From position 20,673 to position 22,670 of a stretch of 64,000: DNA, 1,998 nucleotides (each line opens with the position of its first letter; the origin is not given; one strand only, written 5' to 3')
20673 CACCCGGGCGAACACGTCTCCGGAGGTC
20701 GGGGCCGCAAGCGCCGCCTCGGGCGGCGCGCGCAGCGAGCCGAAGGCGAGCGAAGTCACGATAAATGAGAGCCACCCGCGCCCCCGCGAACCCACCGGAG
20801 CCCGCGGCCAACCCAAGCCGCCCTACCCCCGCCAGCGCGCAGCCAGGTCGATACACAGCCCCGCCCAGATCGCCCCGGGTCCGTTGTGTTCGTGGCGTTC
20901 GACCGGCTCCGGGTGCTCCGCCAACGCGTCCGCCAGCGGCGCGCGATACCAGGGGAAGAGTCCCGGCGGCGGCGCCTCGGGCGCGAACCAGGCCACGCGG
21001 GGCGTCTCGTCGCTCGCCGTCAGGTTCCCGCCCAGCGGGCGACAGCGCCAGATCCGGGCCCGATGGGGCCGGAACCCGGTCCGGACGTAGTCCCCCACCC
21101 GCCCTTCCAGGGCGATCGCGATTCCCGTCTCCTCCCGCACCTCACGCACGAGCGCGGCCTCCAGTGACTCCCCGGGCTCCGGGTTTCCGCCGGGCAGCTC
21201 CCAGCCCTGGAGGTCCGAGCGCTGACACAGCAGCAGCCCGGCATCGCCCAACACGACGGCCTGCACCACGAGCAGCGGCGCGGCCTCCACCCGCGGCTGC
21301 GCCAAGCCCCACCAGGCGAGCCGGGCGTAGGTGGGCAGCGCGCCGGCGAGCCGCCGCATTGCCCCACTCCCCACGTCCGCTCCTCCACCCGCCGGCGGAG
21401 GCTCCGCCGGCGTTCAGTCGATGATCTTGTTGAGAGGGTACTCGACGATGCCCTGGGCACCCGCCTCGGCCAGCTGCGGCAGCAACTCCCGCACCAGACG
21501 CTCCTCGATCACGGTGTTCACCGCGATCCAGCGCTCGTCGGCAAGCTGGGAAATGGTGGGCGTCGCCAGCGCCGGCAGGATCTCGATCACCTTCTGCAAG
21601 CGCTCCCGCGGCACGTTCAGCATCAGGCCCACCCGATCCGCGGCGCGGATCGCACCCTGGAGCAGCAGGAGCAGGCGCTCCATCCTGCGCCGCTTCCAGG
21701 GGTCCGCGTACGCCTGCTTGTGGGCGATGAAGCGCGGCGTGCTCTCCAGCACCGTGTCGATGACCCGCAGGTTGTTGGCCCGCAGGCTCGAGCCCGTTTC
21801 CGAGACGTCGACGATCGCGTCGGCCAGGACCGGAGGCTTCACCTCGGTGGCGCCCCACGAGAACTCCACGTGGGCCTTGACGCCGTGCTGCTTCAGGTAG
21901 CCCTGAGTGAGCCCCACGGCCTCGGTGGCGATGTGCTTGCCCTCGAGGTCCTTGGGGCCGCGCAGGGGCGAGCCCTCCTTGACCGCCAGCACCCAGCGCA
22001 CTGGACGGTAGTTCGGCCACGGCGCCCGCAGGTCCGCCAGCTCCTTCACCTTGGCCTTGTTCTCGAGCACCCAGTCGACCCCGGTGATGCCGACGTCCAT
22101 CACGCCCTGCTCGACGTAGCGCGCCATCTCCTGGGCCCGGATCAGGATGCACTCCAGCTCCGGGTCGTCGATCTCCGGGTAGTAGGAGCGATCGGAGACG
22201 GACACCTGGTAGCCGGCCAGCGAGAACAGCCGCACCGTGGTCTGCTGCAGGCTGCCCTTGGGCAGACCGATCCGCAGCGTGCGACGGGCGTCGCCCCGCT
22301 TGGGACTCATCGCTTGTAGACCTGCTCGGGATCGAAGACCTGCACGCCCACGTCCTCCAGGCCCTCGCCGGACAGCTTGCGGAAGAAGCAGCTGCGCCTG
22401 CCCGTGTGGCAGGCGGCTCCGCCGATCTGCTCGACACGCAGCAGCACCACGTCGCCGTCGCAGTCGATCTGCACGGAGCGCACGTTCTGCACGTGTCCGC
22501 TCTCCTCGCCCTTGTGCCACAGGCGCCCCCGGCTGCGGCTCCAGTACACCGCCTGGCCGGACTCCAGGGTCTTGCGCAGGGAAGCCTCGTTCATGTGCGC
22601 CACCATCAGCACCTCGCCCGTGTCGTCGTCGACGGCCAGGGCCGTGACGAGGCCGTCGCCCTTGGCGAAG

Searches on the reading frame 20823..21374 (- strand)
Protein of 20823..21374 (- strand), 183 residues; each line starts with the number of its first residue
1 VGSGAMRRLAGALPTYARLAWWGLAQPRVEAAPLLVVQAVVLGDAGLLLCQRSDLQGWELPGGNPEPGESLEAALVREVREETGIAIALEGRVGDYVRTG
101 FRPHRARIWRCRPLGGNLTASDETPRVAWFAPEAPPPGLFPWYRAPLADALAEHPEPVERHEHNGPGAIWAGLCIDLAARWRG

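Call 19: find_encoding_contigs(protein=window:20823-21374:-, flank=10000, max_places=10)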
Protein window:20823-21374:- (183 aa): no gene with exactly this product is on record in the collection.

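Call 33: search_protein_families(library=pfam, proteins=[window:20823-21374:-], max_evalue=0.01)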
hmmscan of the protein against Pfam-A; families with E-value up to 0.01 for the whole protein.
window:20823-21374:- (183 aa): 2 families
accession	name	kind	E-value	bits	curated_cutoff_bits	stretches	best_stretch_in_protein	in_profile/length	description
PF00293.34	NUDIX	-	2.8e-18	66.7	21.1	1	36-144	5-128/134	NUDIX domain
PF14815.12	NUDIX_4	-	0.00027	21.2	35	1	45-135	10-98/113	NUDIX domain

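Call 34: find_homologous_proteins(query=window:20823-21374:-, max_evalue=1e-20)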
Query window:20823-21374:- (183 aa): 435 proteins with E <= 1e-20 among 2488 candidates; the best 120 are listed.
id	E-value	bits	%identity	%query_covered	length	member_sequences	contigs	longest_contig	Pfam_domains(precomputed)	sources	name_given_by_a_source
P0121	2.3e-115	402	100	97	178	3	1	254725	PF00293.35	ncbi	-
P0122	1.3e-73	265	69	98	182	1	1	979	PF00293.35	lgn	-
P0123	3.2e-73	264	68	98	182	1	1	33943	PF00293.35,PF14815.13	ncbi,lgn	-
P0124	6.8e-73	263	71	98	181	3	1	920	PF00293.35,PF14815.13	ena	-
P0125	2.7e-72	261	67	100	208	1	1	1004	PF00293.35,PF14815.13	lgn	-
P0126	1.0e-71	259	70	98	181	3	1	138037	PF00293.35,PF14815.13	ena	-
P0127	3.2e-71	258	68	98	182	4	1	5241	PF00293.35,PF14815.13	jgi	jgi:ADP-ribose pyrophosphatase YjhB (NUDIX family)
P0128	4.0e-71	257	81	78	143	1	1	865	PF00293.35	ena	-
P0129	4.9e-71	257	65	98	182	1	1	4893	PF00293.35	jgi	jgi:ADP-ribose pyrophosphatase YjhB (NUDIX family)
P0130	5.1e-71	257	68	98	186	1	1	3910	PF00293.35,PF14815.13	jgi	jgi:ADP-ribose pyrophosphatase YjhB (NUDIX family)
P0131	1.8e-70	255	68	98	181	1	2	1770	PF00293.35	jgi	jgi:8-oxo-dGTP pyrophosphatase MutT (NUDIX family)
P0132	2.0e-69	252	67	98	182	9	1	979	PF00293.35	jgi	jgi:ADP-ribose pyrophosphatase YjhB (NUDIX family)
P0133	6.1e-69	250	66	98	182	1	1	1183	PF00293.35,PF14815.13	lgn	-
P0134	2.2e-68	248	68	95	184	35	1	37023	PF00293.35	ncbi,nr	ncbi:MAG: NUDIX domain-containing protein [Deltaproteobacteria bacterium]|nr:NUDIX domain-containing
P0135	6.7e-68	247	67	98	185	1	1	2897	PF00293.35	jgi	jgi:8-oxo-dGTP pyrophosphatase MutT (NUDIX family)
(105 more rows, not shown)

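Call 35: find_encoding_contigs(protein=P0121, flank=3000, max_places=4)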
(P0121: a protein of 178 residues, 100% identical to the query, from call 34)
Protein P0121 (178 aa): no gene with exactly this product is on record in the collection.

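Call 36: find_encoding_contigs(protein=P0126, flank=10000, max_places=3)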
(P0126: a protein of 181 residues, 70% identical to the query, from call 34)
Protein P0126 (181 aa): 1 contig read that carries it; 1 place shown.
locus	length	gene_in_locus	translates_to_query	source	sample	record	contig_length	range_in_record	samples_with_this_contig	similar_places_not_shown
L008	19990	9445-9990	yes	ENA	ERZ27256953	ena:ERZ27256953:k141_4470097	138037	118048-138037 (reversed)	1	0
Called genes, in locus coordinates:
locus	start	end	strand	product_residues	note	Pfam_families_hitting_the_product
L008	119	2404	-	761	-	PF01464:SLT, PF23577:LysM_RLK (faint), PF01476:LysM, PF23473:LysM3_LYK4_5 (faint), PF01476:LysM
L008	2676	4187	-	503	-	PF02881:SRP54_N, PF00448:SRP54, PF01656:CbiA (weak), PF02978:SRP_SPB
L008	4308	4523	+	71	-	PF00364:Biotin_lipoyl, PF25917:BSH_RND, PF25973:BSH_CzcB (faint), PF25984:BSH_YknX (weak)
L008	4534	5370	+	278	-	PF13302:Acetyltransf_3, PF00583:Acetyltransf_1, PF13508:Acetyltransf_7 (weak), PF08445:FR47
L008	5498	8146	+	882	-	PF27464:PlsB_N, PF01553:Acyltransferase, PF19277:GPAT_C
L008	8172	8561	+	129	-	PF01502:PRA-CH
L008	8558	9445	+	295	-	PF01634:HisG, PF08029:HisG_C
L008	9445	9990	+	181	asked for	PF00293:NUDIX, PF14815:NUDIX_4 (weak)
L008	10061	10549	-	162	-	-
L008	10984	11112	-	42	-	PF04995:CcmD (weak)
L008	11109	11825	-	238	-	PF01578:Cytochrom_C_asm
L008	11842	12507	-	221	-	PF01061:ABC2_membrane, PF03379:CcmB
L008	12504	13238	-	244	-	PF00005:ABC_tran, PF13304:AAA_21 (faint)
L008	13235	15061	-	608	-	PF13248:Zn_ribbon_3 (weak)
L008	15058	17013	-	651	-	PF01578:Cytochrom_C_asm, PF16327:CcmF_C, PF05140:ResB (faint)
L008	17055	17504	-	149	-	PF03100:CcmE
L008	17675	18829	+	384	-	PF00155:Aminotran_1_2, PF01041:DegT_DnrJ_EryC1 (weak)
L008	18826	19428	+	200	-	PF01926:MMR_HSR1, PF02421:FeoB_N, PF03193:RsgA_GTPase (faint), PF00350:Dynamin_N (faint)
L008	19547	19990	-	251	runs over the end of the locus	PF01996:F420_ligase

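Call 39: find_encoding_contigs(protein=P0128, flank=3000, max_places=4)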
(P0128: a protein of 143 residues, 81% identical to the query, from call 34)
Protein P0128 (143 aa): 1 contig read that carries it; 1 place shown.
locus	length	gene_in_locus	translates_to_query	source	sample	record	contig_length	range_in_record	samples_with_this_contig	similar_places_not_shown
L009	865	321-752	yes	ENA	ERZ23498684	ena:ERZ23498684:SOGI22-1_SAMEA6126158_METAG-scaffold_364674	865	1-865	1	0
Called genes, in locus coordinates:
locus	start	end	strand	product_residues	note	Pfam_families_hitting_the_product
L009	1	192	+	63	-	?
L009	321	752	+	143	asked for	PF00293:NUDIX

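Call 51: list_cluster_members(proteins=[P0121, P0001])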
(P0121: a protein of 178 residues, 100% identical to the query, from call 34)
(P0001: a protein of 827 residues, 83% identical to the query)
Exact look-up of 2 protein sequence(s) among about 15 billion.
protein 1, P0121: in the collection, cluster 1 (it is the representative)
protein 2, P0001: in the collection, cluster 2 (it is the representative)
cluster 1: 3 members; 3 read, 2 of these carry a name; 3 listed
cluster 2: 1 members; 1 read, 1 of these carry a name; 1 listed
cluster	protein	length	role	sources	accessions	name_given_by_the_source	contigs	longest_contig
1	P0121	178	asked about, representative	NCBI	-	-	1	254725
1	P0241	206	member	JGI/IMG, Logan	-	8-oxo-dGTP pyrophosphatase MutT (NUDIX family)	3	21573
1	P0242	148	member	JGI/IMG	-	8-oxo-dGTP pyrophosphatase MutT (NUDIX family)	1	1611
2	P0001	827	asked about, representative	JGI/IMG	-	membrane-bound lytic murein transglycosylase D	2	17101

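Call 52: find_encoding_contigs(protein=P0241, flank=10000, max_places=6)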
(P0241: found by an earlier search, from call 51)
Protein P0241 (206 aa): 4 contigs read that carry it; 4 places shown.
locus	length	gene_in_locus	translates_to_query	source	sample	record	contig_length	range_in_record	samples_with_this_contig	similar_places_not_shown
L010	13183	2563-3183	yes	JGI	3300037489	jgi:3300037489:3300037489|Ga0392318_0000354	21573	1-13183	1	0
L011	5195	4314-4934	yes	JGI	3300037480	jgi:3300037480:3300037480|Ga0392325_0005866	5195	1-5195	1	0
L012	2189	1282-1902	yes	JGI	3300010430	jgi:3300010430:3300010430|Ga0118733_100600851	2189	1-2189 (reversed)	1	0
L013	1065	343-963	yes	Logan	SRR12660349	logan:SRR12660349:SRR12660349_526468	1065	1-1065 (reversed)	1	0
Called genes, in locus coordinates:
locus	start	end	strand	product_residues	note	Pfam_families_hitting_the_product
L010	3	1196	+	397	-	?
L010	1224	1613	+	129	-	PF01502:PRA-CH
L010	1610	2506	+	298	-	PF01634:HisG, PF08029:HisG_C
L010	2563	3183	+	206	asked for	PF00293:NUDIX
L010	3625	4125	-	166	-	-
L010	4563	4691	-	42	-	PF04995:CcmD (weak)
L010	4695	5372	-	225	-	PF01578:Cytochrom_C_asm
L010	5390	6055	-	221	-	PF01061:ABC2_membrane, PF03379:CcmB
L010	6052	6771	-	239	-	PF00005:ABC_tran, PF13304:AAA_21 (weak)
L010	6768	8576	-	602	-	-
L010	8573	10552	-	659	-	PF01578:Cytochrom_C_asm, PF16327:CcmF_C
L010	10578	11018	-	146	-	PF03100:CcmE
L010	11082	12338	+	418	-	PF00155:Aminotran_1_2, PF01041:DegT_DnrJ_EryC1, PF01053:Cys_Met_Meta_PP (weak)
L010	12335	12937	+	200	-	PF00009:GTP_EFTU (faint), PF01926:MMR_HSR1, PF02421:FeoB_N, PF03193:RsgA_GTPase (faint)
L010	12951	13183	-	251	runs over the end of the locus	PF01996:F420_ligase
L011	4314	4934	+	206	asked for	PF00293:NUDIX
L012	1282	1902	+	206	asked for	PF00293:NUDIX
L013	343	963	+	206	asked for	PF00293:NUDIX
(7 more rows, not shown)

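Call 53: find_encoding_contigs(protein=P0242, flank=10000, max_places=6)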
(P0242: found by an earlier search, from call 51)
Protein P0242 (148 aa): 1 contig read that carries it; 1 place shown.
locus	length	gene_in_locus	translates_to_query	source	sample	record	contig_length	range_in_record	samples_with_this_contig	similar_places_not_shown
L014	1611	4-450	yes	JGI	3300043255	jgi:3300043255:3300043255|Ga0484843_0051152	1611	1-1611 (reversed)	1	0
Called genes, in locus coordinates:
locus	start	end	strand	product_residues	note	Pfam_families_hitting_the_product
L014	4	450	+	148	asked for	PF00293:NUDIX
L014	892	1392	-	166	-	-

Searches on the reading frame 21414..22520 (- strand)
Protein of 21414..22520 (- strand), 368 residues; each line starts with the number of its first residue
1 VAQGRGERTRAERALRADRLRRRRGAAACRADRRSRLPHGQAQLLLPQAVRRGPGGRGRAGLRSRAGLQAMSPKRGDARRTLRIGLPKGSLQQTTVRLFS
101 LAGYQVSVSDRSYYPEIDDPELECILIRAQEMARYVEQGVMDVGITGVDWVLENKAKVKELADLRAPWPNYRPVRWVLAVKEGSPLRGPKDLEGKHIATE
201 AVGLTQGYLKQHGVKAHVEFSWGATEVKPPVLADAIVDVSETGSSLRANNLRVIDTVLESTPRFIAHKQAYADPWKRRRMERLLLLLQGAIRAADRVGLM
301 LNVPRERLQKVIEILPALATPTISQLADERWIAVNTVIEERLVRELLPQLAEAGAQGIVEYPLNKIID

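Call 33: search_protein_families(library=pfam, proteins=[window:21414-22520:-], max_evalue=0.01)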
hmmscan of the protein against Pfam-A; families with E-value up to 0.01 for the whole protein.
window:21414-22520:- (368 aa): 2 families
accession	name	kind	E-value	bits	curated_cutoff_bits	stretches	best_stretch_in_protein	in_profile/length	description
PF01634.23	HisG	-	1.2e-41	142.7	25.5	1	128-288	1-157/158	ATP phosphoribosyltransferase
PF08029.16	HisG_C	-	3.4e-25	88.4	23.5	1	293-365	1-73/73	HisG, C-terminal domain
